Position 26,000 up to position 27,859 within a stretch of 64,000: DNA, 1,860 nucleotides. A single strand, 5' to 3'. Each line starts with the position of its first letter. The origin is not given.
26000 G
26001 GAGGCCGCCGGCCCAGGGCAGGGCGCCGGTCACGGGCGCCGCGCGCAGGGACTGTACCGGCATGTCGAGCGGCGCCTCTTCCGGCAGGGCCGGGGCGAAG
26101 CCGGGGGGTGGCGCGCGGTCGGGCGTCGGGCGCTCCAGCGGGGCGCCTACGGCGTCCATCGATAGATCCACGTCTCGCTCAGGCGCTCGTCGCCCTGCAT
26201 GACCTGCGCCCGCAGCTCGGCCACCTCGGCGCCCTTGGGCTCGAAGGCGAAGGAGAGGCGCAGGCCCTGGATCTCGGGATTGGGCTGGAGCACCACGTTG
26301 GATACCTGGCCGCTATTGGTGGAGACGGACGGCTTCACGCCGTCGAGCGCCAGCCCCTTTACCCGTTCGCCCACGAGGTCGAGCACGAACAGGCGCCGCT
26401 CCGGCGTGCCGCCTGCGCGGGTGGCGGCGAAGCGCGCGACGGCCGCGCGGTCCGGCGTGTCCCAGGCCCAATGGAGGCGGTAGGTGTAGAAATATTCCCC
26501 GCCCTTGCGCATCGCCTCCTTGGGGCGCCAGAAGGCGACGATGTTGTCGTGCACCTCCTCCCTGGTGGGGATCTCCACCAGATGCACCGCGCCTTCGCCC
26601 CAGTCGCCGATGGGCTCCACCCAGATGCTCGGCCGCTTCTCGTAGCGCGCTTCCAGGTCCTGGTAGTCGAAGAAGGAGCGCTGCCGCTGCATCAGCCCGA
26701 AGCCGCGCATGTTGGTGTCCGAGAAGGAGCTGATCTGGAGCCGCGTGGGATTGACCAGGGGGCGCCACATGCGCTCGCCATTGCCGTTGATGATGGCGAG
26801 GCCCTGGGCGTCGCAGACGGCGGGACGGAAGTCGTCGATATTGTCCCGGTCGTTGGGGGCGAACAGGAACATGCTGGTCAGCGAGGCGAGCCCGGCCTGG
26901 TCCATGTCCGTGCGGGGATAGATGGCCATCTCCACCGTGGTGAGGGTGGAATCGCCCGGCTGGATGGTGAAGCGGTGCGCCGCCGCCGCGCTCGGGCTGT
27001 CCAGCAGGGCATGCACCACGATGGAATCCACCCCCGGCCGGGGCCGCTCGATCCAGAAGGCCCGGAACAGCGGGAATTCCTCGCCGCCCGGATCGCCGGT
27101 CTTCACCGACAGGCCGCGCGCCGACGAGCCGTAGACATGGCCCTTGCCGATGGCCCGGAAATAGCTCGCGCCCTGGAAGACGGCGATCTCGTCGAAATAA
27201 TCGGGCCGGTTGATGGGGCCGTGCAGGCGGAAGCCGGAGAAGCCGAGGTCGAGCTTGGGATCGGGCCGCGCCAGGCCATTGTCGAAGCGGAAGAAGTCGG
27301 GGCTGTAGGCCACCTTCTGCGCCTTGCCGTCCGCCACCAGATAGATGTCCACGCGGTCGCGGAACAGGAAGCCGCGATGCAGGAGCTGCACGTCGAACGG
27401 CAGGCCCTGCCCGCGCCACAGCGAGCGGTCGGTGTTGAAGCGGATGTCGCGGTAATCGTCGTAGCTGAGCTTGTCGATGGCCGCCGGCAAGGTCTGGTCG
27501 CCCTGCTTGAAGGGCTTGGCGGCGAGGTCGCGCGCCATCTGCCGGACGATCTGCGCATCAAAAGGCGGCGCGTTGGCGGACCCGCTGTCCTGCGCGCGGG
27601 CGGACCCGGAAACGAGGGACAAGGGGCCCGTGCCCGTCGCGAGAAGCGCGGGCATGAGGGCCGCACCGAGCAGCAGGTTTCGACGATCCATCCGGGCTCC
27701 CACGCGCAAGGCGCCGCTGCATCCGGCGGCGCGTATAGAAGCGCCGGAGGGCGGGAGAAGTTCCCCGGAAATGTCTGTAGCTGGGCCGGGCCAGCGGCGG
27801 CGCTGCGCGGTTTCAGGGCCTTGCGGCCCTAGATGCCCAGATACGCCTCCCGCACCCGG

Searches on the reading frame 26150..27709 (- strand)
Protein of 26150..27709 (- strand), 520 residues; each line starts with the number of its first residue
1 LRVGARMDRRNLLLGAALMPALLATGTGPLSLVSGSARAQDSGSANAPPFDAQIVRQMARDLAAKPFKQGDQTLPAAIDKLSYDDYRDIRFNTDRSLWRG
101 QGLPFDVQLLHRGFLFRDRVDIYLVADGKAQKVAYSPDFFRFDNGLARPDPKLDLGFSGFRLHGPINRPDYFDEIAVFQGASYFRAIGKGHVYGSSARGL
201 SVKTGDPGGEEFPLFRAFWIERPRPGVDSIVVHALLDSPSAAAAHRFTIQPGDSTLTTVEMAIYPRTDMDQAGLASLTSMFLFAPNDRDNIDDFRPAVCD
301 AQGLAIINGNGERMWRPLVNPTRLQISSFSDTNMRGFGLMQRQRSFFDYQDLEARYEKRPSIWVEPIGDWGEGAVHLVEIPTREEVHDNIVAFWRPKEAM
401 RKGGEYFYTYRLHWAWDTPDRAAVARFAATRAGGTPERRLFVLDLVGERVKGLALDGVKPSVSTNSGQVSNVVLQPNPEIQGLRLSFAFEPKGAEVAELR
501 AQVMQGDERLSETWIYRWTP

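Call 61: search_protein_families(library=pfam, proteins=[window:26150-27709:-])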
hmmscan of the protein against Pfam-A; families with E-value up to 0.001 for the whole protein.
window:26150-27709:- (520 aa): 1 family
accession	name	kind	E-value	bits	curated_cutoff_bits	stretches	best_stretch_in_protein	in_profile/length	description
PF04349.18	MdoG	-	1.3e-189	631.6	25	1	50-518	1-478/478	Periplasmic glucan biosynthesis protein, MdoG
